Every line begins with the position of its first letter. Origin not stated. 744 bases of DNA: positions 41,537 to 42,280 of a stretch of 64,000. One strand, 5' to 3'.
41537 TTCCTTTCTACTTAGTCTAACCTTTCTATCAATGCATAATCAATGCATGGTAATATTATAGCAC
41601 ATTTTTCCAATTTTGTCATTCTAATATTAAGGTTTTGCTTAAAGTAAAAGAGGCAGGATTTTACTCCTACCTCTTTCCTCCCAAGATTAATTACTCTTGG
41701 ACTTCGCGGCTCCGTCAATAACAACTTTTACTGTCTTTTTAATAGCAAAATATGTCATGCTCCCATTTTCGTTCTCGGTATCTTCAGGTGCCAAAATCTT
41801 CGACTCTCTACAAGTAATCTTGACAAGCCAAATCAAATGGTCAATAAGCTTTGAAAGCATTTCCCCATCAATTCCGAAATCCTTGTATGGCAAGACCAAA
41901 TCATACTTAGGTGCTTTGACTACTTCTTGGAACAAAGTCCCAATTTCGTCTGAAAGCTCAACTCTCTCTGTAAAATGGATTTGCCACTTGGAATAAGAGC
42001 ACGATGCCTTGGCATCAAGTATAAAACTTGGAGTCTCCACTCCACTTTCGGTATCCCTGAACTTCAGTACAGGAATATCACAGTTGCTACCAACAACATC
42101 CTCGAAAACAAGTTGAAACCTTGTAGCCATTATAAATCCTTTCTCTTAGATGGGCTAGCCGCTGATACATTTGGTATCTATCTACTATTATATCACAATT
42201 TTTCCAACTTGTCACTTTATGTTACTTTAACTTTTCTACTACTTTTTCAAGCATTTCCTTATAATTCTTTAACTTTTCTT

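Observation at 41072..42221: Two tandem promoter-ORF-terminator orphan cassettes of foreign composition wedged between valS and the spoIIA operon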

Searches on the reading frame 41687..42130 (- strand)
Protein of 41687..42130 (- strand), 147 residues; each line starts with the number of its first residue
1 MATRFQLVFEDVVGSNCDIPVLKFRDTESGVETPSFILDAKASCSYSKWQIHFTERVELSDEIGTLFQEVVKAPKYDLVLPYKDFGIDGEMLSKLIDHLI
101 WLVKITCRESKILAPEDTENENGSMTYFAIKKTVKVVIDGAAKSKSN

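Call 5: search_protein_families(library=pfam, proteins=[window:41687-42130:-], max_evalue=1)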
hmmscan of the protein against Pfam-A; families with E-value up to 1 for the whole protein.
window:41687-42130:- (147 aa): 1 family
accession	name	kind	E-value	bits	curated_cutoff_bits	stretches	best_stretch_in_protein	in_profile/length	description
PF10108.15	DNA_pol_B_exo2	-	0.18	11.9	24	1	14-53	60-97/213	Predicted 3'-5' exonuclease related to the exonuclease domain of PolB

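Call 6: search_protein_families(library=ncbifam, proteins=[window:41687-42130:-], max_evalue=1)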
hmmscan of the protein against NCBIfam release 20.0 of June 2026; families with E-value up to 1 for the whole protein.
window:41687-42130:- (147 aa): 0 families

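Call 7: search_protein_families(library=padloc, proteins=[window:41687-42130:-], max_evalue=1)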
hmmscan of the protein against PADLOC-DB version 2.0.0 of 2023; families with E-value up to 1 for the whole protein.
window:41687-42130:- (147 aa): 0 families

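Call 8: search_protein_families(library=phrogs, proteins=[window:41687-42130:-], max_evalue=1)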
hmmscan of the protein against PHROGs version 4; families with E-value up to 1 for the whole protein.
window:41687-42130:- (147 aa): 0 families

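Call 12: find_homologous_proteins(query=window:41687-42130:-)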
Query window:41687-42130:- (147 aa): 5 proteins with E <= 0.001 among 17 candidates.
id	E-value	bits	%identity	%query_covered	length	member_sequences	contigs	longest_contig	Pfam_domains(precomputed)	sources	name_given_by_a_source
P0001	2.5e-90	317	99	100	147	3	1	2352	-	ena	-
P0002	1.4e-43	166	60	94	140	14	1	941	-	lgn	-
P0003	8.3e-42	160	59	95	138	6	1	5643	-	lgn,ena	-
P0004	3.5e-37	145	52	95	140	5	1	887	-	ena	-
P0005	9.2e-32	128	52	95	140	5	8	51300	-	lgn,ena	-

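Call 14: find_encoding_contigs(protein=P0005, flank=8000, max_places=6)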
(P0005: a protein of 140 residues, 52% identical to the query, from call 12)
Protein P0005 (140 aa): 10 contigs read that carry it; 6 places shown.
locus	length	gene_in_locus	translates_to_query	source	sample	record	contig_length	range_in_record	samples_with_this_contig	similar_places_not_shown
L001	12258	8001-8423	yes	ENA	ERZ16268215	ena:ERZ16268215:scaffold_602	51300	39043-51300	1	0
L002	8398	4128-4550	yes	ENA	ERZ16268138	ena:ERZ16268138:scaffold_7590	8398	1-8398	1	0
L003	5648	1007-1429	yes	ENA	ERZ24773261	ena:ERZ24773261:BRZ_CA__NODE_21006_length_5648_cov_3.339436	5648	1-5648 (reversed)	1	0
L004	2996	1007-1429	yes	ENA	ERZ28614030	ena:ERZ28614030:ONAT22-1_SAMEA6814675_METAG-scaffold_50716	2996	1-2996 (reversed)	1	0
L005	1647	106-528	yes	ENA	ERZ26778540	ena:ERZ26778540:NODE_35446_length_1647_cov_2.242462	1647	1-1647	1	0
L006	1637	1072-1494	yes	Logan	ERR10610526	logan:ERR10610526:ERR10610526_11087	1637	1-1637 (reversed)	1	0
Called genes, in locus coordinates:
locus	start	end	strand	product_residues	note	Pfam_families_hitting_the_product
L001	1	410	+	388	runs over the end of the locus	PF08495:FIST, PF10442:FIST_C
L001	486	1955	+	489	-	PF00171:Aldedh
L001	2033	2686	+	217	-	-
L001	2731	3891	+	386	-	PF00465:Fe-ADH, PF13685:Fe-ADH_2, PF25137:ADH_Fe_C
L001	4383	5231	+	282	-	PF01263:Aldose_epim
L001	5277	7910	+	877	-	PF00133:tRNA-synt_1, PF01406:tRNA-synt_1e (faint), PF09334:tRNA-synt_1g, PF13603:tRNA-synt_1_2, PF09334:tRNA-synt_1g (weak), PF08264:Anticodon_1, PF10458:Val_tRNA-synt_C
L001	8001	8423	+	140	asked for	-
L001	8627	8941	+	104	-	PF01740:STAS, PF13466:STAS_2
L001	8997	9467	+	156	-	PF13581:HATPase_c_2, PF02518:HATPase_c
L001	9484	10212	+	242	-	PF04542:Sigma70_r2, PF04545:Sigma70_r4, PF08281:Sigma70_r4_2 (weak)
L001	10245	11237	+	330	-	PF08486:SpoIID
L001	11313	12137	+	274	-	PF01551:Peptidase_M23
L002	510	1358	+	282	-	PF01263:Aldose_epim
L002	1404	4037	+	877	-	PF00133:tRNA-synt_1, PF01406:tRNA-synt_1e (faint), PF09334:tRNA-synt_1g, PF21349:RUBY_RBDX (faint), PF13603:tRNA-synt_1_2, PF09334:tRNA-synt_1g (weak), PF08264:Anticodon_1, PF10458:Val_tRNA-synt_C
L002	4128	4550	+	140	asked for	-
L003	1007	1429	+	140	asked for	-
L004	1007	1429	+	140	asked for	-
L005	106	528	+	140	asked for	-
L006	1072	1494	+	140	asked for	-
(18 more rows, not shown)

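Call 15: find_encoding_contigs(protein=P0003, flank=6000, max_places=4)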
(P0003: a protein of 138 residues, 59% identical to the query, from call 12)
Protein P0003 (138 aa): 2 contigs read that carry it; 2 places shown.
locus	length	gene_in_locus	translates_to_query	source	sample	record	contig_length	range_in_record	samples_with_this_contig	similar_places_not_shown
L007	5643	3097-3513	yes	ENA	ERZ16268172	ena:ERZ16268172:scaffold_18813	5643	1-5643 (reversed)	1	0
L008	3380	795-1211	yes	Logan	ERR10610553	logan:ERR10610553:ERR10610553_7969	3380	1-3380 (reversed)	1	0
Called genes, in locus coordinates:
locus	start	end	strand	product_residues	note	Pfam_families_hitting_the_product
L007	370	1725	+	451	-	PF00133:tRNA-synt_1, PF09334:tRNA-synt_1g, PF13603:tRNA-synt_1_2, PF09334:tRNA-synt_1g (weak)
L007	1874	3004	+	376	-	PF00133:tRNA-synt_1, PF09334:tRNA-synt_1g (weak), PF08264:Anticodon_1, PF10458:Val_tRNA-synt_C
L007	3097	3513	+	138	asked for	-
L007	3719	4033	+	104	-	PF01740:STAS, PF13466:STAS_2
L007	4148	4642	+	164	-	PF13581:HATPase_c_2, PF02518:HATPase_c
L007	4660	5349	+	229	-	PF04542:Sigma70_r2, PF08281:Sigma70_r4_2 (weak), PF04545:Sigma70_r4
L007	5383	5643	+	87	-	?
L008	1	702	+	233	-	?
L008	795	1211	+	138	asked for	-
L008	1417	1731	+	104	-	PF01740:STAS, PF13466:STAS_2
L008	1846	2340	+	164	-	PF13581:HATPase_c_2, PF02518:HATPase_c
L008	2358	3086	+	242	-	PF04542:Sigma70_r2, PF04545:Sigma70_r4, PF08281:Sigma70_r4_2 (weak)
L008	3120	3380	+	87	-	?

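Call 16: find_encoding_contigs(protein=P0001, flank=6000, max_places=4)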
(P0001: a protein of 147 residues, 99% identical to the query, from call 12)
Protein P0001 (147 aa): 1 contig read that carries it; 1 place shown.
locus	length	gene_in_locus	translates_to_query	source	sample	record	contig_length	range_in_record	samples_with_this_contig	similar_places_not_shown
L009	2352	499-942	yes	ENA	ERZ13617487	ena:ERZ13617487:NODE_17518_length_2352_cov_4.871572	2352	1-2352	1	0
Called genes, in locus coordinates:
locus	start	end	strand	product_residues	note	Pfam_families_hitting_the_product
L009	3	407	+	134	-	?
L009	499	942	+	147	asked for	-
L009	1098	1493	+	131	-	-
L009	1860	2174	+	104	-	PF01740:STAS, PF13466:STAS_2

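Call 27: find_related_loci(query=A1, collection=genome_contigs, flank=6000)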
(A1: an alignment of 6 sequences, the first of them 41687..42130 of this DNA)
Query A1 (147 aa) in genome_contigs; peptide patterns used: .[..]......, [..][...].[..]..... (x = any residue, [..] = any of these).
62 stretches matched a pattern; 3 encode a relative of the query (tblastn E <= 1e-3); 3 distinct loci.
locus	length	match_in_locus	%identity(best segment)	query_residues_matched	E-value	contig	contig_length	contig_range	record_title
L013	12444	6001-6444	58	1-147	3e-51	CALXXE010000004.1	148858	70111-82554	MAG: uncultured Clostridia bacterium isolate BRZ_NT__bin79 genome assembly, contig: BRZ_NT__NODE_185_length_148858_cov_9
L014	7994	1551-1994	48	1-146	4e-41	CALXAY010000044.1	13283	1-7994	MAG: uncultured Clostridia bacterium isolate BRZ_MB__bin10 genome assembly, contig: BRZ_MB__NODE_6489_length_13283_cov_1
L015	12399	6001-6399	53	1-132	3e-38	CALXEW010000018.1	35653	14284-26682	MAG: uncultured Clostridia bacterium isolate BRZ_DD__bin29 genome assembly, contig: BRZ_DD__NODE_905_length_35653_cov_9.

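Call 34: predict_structure(alignment_id=A1)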
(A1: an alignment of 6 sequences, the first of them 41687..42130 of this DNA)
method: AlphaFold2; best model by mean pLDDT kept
length: 147 residues; sequences in the alignment: 6
mean_pLDDT: 48.9   pTM: 0.46
mean pLDDT of the five models: 48.9, 40.7, 38.4, 38.2, 36.2
residues with pLDDT >= 90: 0; 70-90: 0; 50-70: 68; < 50: 79
segments of 3 or more residues with pLDDT < 50: 1-3, 12-19, 39-52, 54-56, 74-77, 81-85, 106-111, 113-147
pLDDT, mean of each block of 10 residues (from residue 1): 50 45 57 53 42 52 63 49 49 63 53 44 37 40 30
secondary structure, 60 per line:
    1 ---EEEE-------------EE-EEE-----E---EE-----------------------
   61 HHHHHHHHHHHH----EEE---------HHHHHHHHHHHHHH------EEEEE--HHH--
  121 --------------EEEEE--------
elements in order: E4-7 E24-26 H61-72 E77-79 H89-102 E109-113 E135-139
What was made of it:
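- Tried and rejected: The first AF2 run, with a 6-sequence alignment, gave pLDDT 49 and was unusable (call 34).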

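Call 35: search_protein_representatives(alignment_id=A1)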
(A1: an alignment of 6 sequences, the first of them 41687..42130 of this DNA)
Query: 6 sequences, 140 profile positions. Proteins with E-value up to 0.001 (for the whole library): 9; up to 1e-10: 6; up to 1e-30: 2. The best 9 are listed.
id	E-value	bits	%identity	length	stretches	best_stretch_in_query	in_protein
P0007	1.5e-50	187.2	-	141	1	1-140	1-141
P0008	6.5e-31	123.6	-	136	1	1-118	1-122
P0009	3.5e-30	121.2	-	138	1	1-120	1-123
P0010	3.5e-26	108.2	-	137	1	4-122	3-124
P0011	1.8e-12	63.8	-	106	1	1-94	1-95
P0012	4.4e-12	62.6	-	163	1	1-117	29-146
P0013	4.8e-05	39.7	-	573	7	29-46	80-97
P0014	1.9e-04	37.8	-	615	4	29-101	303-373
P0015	4.3e-04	36.7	-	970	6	18-40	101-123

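Call 39: search_solved_structures(query=A3, max_evalue=10)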
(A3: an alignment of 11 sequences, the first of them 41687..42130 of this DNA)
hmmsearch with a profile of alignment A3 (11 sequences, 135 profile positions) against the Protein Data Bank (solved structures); distinct sequences matched with E-value up to 10: 6.
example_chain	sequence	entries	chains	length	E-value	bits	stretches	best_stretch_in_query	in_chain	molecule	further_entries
8xzv_E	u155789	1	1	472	0.29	14.1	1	21-110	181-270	Fructokinase-like 1, chloroplastic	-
4geu_A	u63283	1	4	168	0.6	13.1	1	49-107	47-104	Spindle assembly abnormal protein 6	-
2du3_A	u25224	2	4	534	0.85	12.6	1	57-110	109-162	O-phosphoseryl-tRNA synthetase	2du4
2du5_A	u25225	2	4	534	0.85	12.6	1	57-110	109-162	O-phosphoseryl-tRNA synthetase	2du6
6c0d_A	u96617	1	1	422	1.4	11.9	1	31-82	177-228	Amidase, hydantoinase/carbamoylase family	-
6bvd_A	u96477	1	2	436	1.9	11.5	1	29-85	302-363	Light Chain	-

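Call 41: find_homologous_proteins(query=A3, max_evalue=0.01)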
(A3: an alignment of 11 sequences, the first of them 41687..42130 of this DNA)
Query A3 (11 sequences) (147 aa, profile of the alignment): 12 proteins with E <= 0.01 among 1701 candidates.
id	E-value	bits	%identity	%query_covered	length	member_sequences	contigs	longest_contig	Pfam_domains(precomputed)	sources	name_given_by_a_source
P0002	1.0e-55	205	60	94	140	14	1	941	-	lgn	-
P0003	1.1e-55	205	59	95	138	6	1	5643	-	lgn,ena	-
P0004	3.7e-54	200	52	95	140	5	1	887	-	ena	-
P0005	7.0e-54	199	52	95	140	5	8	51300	-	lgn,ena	-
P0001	3.3e-52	194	99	100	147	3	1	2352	-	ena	-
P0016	3.2e-46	174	31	72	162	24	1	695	-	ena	-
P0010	3.3e-46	174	39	78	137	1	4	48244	-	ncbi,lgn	-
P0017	2.3e-45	172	51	94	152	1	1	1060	-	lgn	-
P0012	8.3e-44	167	26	79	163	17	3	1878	-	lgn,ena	-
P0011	8.8e-38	147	32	65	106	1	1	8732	-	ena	-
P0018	3.7e-36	142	44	69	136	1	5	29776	-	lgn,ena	-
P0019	1.1e-16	79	28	28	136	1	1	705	-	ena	-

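Call 42: find_encoding_contigs(protein=P0010, flank=7000, max_places=3)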
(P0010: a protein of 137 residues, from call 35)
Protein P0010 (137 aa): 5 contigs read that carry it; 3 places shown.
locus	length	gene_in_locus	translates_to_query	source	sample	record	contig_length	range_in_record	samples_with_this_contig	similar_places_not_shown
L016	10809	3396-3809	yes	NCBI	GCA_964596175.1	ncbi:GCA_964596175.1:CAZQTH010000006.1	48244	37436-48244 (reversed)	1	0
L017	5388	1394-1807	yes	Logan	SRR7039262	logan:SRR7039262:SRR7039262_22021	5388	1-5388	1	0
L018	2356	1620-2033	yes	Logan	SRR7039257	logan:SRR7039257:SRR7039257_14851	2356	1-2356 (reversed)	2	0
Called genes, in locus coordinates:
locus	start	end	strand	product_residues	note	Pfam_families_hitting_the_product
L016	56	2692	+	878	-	PF00133:tRNA-synt_1, PF01406:tRNA-synt_1e (faint), PF09334:tRNA-synt_1g, PF13603:tRNA-synt_1_2, PF09334:tRNA-synt_1g, PF08264:Anticodon_1, PF10458:Val_tRNA-synt_C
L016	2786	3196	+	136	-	-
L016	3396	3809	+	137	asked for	-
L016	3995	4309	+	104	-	PF01740:STAS, PF13466:STAS_2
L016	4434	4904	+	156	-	PF13581:HATPase_c_2, PF02518:HATPase_c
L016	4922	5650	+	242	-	PF04542:Sigma70_r2, PF04545:Sigma70_r4, PF08281:Sigma70_r4_2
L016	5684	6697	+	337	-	PF08486:SpoIID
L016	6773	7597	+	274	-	PF01551:Peptidase_M23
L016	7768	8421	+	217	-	PF01726:LexA_DNA_bind, PF13412:HTH_24 (faint), PF00717:Peptidase_S24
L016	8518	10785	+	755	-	PF00664:ABC_membrane, PF00005:ABC_tran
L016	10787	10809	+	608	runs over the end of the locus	PF00664:ABC_membrane, PF00005:ABC_tran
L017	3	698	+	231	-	?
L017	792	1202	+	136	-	-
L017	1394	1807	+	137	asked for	-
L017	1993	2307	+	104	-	PF01740:STAS, PF13466:STAS_2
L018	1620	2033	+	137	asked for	-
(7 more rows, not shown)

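Call 43: find_encoding_contigs(protein=P0018, flank=7000, max_places=3)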
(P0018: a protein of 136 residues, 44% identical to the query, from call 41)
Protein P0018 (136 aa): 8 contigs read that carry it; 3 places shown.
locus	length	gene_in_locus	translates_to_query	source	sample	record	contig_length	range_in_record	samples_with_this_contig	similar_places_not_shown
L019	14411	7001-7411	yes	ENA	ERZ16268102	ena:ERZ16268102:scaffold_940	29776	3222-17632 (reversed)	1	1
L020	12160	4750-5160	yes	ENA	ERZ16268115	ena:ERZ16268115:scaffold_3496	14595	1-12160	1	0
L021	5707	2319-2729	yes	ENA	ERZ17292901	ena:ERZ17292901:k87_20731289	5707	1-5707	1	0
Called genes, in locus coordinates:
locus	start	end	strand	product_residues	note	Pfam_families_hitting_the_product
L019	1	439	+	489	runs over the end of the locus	PF00171:Aldedh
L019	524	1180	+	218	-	-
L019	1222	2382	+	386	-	PF00465:Fe-ADH, PF13685:Fe-ADH_2, PF25137:ADH_Fe_C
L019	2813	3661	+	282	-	PF01263:Aldose_epim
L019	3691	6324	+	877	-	PF00133:tRNA-synt_1, PF01406:tRNA-synt_1e (faint), PF09334:tRNA-synt_1g, PF21349:RUBY_RBDX (faint), PF13603:tRNA-synt_1_2, PF09334:tRNA-synt_1g (weak), PF08264:Anticodon_1, PF10458:Val_tRNA-synt_C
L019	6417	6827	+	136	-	-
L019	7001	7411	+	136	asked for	-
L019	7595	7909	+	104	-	PF01740:STAS, PF13466:STAS_2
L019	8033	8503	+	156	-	PF13581:HATPase_c_2, PF02518:HATPase_c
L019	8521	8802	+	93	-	PF04542:Sigma70_r2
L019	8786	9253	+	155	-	PF05263:DUF722 (weak), PF16509:KORA (weak), PF08281:Sigma70_r4_2 (weak), PF04545:Sigma70_r4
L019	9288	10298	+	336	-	PF08486:SpoIID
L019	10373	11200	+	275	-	PF01551:Peptidase_M23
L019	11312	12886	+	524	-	PF00133:tRNA-synt_1, PF01406:tRNA-synt_1e (faint), PF01921:tRNA-synt_1f (faint), PF09334:tRNA-synt_1g, PF00133:tRNA-synt_1, PF19303:Anticodon_3, PF08264:Anticodon_1 (weak)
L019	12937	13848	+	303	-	PF01522:Polysacc_deac_1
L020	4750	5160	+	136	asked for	-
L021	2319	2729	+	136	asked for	-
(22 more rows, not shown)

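Call 44: find_encoding_contigs(protein=P0011, flank=7000, max_places=3)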
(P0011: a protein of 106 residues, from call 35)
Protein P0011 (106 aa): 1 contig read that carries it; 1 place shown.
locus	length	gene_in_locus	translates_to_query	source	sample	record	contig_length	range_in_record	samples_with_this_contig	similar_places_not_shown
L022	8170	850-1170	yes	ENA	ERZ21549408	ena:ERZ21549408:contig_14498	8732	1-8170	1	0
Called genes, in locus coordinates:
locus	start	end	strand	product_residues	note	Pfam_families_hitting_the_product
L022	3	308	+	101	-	?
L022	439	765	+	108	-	PF10458:Val_tRNA-synt_C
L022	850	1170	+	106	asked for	-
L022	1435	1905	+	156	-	PF01381:HTH_3 (faint)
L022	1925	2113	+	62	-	-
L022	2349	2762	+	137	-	-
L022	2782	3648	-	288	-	PF08812:YtxC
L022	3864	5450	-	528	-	PF03065:Glyco_hydro_57, PF09210:BE_C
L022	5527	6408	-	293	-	PF16258:DUF4912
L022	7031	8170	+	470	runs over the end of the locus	PF25390:WD40_RLD, PF25384:Alsin_RLD (faint), PF00415:RCC1, PF13540:RCC1_2, PF25390:WD40_RLD, PF00415:RCC1 (weak)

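Call 45: find_encoding_contigs(protein=P0012, flank=7000, max_places=3)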
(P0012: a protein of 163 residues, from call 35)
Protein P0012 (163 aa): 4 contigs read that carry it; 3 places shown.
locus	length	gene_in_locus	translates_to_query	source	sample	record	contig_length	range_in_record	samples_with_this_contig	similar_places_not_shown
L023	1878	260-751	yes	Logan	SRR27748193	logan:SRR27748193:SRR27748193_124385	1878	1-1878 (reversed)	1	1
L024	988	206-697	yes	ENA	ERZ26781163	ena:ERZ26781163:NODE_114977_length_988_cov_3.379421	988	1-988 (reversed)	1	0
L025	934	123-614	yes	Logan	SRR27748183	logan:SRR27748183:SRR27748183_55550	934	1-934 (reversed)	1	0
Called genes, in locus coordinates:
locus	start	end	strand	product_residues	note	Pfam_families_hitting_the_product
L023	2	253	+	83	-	?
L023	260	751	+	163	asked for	-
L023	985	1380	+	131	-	-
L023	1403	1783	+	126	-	-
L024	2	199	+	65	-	?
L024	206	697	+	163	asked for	-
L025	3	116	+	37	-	?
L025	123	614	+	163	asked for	-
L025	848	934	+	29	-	?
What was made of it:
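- Copy number and order vary (calls 42-45).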

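Call 51: find_related_loci(query=A3, collection=metagenome_contigs, flank=6000)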
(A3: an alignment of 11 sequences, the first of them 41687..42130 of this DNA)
Query A3 (147 aa) in metagenome_contigs; peptide patterns used: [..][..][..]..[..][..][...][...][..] (x = any residue, [..] = any of these).
97 stretches matched a pattern, but none encodes a relative of the query by tblastn (E <= 1e-3).

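Call 52: find_related_loci(query=A3, collection=viral_contigs, flank=6000)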
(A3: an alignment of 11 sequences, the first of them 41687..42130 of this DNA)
Query A3 (147 aa) in viral_contigs; peptide patterns used: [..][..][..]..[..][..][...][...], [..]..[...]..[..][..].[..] (x = any residue, [..] = any of these).
36 stretches matched a pattern, but none encodes a relative of the query by tblastn (E <= 1e-3).

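Call 62: predict_structure(alignment_id=A7)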
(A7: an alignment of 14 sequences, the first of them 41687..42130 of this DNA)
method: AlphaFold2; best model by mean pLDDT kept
length: 147 residues; sequences in the alignment: 14
mean_pLDDT: 77.6   pTM: 0.75
mean pLDDT of the five models: 77.6, 76.9, 66.2, 60.0, 51.9
residues with pLDDT >= 90: 36; 70-90: 74; 50-70: 15; < 50: 22
segments of 3 or more residues with pLDDT < 50: 115-128, 141-147
pLDDT, mean of each block of 10 residues (from residue 1): 86 86 93 91 83 83 87 90 73 89 77 48 47 82 37
secondary structure, 60 per line:
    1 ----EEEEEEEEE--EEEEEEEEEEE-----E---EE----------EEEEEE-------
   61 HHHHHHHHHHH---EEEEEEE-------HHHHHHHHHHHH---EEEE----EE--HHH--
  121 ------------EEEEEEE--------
elements in order: E5-13 E16-26 E48-53 H61-71 E75-81 H89-100 E104-107 E133-139
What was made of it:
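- On RNase H-like nuclease superfamily: The AF2 topology fits (call 62).
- Protein: the AF2 model has pLDDT 77.6 and pTM 0.75 and is a single alpha/beta domain (call 62). The AF2 strand and helix order is beta-beta-beta-alpha-beta-alpha-beta (call 62).
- Tried and rejected: The second, with 14 sequences, was usable (call 62).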

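Call 64: search_protein_families(library=pfam, alignment_id=A3, max_evalue=1)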
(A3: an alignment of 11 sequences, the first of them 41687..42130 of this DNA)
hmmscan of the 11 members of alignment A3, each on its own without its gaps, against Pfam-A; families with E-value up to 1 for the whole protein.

A. member 1, window:41687-42130:- (147 aa): 1 family
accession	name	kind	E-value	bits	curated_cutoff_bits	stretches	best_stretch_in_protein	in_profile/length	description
PF10108.15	DNA_pol_B_exo2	-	0.18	11.9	24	1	14-53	60-97/213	Predicted 3'-5' exonuclease related to the exonuclease domain of PolB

B. families by the number of members that match (of 11 scanned): 5 families
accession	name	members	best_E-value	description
PF10108.15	DNA_pol_B_exo2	4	0.033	Predicted 3'-5' exonuclease related to the exonuclease domain of PolB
PF01145.31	Band_7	1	0.055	SPFH domain / Band 7 family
PF00749.27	tRNA-synt_1c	1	0.069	tRNA synthetases class I (E and Q), catalytic domain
PF14707.11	Sulfatase_C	1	0.2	C-terminal region of aryl-sulfatase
PF14618.11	DUF4452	1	0.29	Domain of unknown function (DUF4452)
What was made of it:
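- Four of 11 A members give sub-threshold hits to the RNase H-like DNA_pol_B_exo2 family (call 64). The Pfam hits are far below cut-off, at 11.9 bits for orfA (best E 0.033 among members) against 24 (call 64).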
